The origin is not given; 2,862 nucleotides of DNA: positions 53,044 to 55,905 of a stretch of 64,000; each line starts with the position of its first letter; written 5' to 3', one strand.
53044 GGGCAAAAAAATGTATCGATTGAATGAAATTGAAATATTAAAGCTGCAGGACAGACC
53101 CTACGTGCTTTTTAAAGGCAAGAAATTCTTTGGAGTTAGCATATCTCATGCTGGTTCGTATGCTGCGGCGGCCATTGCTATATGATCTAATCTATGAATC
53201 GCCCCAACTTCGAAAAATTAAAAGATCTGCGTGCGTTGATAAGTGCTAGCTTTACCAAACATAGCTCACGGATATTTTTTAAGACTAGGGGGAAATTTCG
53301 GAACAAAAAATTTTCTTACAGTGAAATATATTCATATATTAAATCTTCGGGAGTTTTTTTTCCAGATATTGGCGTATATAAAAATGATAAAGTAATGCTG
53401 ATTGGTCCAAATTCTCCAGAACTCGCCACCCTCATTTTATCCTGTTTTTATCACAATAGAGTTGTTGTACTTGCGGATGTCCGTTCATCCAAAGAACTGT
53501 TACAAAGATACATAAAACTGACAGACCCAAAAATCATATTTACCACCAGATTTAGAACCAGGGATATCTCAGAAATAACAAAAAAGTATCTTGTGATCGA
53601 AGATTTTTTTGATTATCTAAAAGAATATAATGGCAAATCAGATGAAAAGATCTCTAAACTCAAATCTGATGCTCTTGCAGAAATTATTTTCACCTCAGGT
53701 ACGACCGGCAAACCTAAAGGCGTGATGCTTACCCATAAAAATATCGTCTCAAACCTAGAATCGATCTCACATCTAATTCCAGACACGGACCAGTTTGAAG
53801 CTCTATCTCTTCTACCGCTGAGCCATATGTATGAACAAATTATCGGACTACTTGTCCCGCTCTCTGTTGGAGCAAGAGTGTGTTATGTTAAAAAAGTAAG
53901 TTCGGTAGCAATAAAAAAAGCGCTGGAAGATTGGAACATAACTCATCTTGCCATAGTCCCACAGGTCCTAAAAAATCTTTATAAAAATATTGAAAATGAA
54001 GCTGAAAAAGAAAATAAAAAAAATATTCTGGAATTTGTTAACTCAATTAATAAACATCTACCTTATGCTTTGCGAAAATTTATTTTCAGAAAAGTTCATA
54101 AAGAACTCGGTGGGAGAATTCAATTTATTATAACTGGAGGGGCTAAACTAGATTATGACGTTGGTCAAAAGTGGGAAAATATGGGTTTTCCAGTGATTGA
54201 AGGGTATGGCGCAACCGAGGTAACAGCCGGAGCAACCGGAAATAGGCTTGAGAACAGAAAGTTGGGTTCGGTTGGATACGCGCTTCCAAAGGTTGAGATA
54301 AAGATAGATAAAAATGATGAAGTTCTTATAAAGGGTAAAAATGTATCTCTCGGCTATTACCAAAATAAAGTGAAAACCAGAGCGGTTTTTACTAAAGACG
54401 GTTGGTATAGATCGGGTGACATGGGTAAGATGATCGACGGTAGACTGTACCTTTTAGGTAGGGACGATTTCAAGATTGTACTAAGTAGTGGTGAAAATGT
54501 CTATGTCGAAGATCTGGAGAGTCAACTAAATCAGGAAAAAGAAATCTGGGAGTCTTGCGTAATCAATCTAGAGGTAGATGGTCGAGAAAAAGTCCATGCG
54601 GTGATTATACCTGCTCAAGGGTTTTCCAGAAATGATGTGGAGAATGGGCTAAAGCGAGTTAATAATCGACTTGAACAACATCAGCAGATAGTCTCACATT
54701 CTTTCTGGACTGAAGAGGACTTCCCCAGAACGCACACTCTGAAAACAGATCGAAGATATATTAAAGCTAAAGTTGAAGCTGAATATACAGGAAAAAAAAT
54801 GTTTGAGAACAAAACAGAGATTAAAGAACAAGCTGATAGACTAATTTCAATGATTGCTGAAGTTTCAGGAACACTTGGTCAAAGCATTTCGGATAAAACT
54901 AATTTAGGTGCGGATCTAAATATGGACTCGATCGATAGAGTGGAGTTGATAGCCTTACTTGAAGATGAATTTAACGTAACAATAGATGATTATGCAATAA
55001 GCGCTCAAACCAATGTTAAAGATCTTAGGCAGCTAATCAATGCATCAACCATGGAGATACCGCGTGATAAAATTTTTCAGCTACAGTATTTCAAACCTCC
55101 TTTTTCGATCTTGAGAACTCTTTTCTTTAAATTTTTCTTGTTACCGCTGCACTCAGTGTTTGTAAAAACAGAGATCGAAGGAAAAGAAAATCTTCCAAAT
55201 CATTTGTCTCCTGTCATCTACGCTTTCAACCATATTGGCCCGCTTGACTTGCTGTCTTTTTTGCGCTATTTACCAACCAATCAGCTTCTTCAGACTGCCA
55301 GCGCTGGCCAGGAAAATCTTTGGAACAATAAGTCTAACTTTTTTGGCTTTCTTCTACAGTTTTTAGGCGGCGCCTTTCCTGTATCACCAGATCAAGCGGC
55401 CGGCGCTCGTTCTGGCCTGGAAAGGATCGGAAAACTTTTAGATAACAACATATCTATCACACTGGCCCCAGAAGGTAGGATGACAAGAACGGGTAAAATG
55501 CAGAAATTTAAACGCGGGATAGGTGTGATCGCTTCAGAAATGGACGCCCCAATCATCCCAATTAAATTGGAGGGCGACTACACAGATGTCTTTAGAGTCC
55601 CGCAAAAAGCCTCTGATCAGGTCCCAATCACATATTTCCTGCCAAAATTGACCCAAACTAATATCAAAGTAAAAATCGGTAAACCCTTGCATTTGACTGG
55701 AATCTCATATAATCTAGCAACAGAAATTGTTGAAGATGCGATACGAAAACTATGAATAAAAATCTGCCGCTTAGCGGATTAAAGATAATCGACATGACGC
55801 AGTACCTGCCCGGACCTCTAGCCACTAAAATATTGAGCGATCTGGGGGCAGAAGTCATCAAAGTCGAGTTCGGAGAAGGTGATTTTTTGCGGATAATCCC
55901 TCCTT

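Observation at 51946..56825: Self-contained acyl-chain salvage module: AcpS, an acyl-AMP ligase/carrier/PlsC acyltransferase fusion and a CoA-transferase, beside an alpha/beta hydrolase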

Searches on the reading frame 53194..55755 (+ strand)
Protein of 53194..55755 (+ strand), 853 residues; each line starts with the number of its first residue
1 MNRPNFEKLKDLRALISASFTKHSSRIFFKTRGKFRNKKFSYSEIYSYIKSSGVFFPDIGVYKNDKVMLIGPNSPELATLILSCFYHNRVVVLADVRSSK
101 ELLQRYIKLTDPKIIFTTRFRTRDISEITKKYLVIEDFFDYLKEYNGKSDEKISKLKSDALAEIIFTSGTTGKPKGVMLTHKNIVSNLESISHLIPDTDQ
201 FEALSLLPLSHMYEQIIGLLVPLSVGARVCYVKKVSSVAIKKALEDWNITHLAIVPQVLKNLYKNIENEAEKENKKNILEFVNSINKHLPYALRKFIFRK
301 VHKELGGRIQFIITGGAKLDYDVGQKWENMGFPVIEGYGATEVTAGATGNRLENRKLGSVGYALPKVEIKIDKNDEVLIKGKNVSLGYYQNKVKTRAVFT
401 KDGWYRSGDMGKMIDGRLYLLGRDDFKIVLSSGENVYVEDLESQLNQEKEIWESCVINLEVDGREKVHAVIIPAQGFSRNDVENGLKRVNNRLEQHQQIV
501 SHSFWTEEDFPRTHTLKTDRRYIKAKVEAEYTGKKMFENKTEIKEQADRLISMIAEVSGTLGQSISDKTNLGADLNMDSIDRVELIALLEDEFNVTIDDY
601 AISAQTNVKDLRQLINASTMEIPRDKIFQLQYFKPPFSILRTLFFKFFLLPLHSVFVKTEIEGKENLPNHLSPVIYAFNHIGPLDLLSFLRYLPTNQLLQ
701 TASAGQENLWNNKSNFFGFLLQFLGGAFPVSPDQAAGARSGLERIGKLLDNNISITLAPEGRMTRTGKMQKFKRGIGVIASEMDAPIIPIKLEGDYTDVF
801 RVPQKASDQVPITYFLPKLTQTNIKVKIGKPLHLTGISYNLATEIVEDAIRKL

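Call 3: search_protein_families(library=pfam, proteins=[window:53194-55755:+], max_evalue=0.01)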
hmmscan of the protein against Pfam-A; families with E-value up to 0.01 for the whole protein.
window:53194-55755:+ (853 aa): 3 families
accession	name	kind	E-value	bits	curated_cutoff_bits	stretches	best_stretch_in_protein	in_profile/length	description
PF00501.34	AMP-binding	-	6e-62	210.1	29.9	1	26-389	11-384/384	AMP-binding enzyme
PF01553.26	Acyltransferase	-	5.5e-17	62.2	23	1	659-791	2-130/132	Acyltransferase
PF00550.31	PP-binding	-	5.7e-09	36.5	20.8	1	548-614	1-66/67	Phosphopantetheine attachment site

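Call 4: search_protein_families(library=ncbifam, proteins=[window:53194-55755:+], max_evalue=0.01)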
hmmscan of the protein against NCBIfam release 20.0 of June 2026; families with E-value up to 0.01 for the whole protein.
window:53194-55755:+ (853 aa): 110 families (the best 25 are shown)
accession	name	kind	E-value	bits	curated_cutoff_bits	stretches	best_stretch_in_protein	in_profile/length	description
TIGR01923.1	menE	equivalog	1.3e-53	182.4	330.15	2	300-460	218-383/442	o-succinylbenzoate--CoA ligase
NF006386.0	PRK08633.1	equivalog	5.5e-53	180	1221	3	154-264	777-888/1147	acyl-[ACP]--phospholipid O-acyltransferase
NF004837.0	PRK06187.1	subfamily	6.1e-53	179.9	476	2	30-270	24-282/531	long-chain-fatty-acid--CoA ligase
NF004114.0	PRK05605.1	equivalog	1.2e-47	162.5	766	2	309-529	340-571/575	long-chain-fatty-acid--CoA ligase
NF002966.0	PRK03640.1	equivalog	4.6e-47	160.7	556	2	303-528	250-481/483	o-succinylbenzoate--CoA ligase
NF005702.0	PRK07514.1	subfamily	1.7e-46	158.6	558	2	300-528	263-501/506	malonyl-CoA synthase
NF006539.0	PRK09029.1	equivalog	3.3e-44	151.5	494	1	36-531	25-455/458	o-succinylbenzoate--CoA ligase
NF052269.1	Staph_lig_FadD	equivalog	1.9e-41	142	650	2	308-528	266-494/499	long-chain-fatty-acid--CoA ligase FadD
NF005291.0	PRK06814.1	equivalog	1.5e-40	139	1349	3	645-800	427-571/1140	acyl-[ACP]--phospholipid O-acyltransferase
TIGR01733.1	AA-adenyl-dom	subfamily_domain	5.2e-38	130.9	317.4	2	60-267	21-231/409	amino acid adenylation domain-containing protein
NF006181.0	PRK08314.1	subfamily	1.8e-35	122.3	705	3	309-479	321-507/563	long-chain-fatty-acid--CoA ligase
NF006572.0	PRK09088.1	equivalog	2.7e-35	122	696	2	310-527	260-487/491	acyl-CoA synthetase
NF052580.1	Str24CoAsynCasG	equivalog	1.3e-34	119.5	750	2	336-524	349-547/548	steroid-24-oyl-CoA synthetase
NF005801.1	PRK07656.1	equivalog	7.7e-34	117.2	657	2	313-459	285-437/500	FadD3 family acyl-CoA ligase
NF041592.1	carboxyl_red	equivalog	1.8e-33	115.3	1300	1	133-482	205-551/1160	carboxylic acid reductase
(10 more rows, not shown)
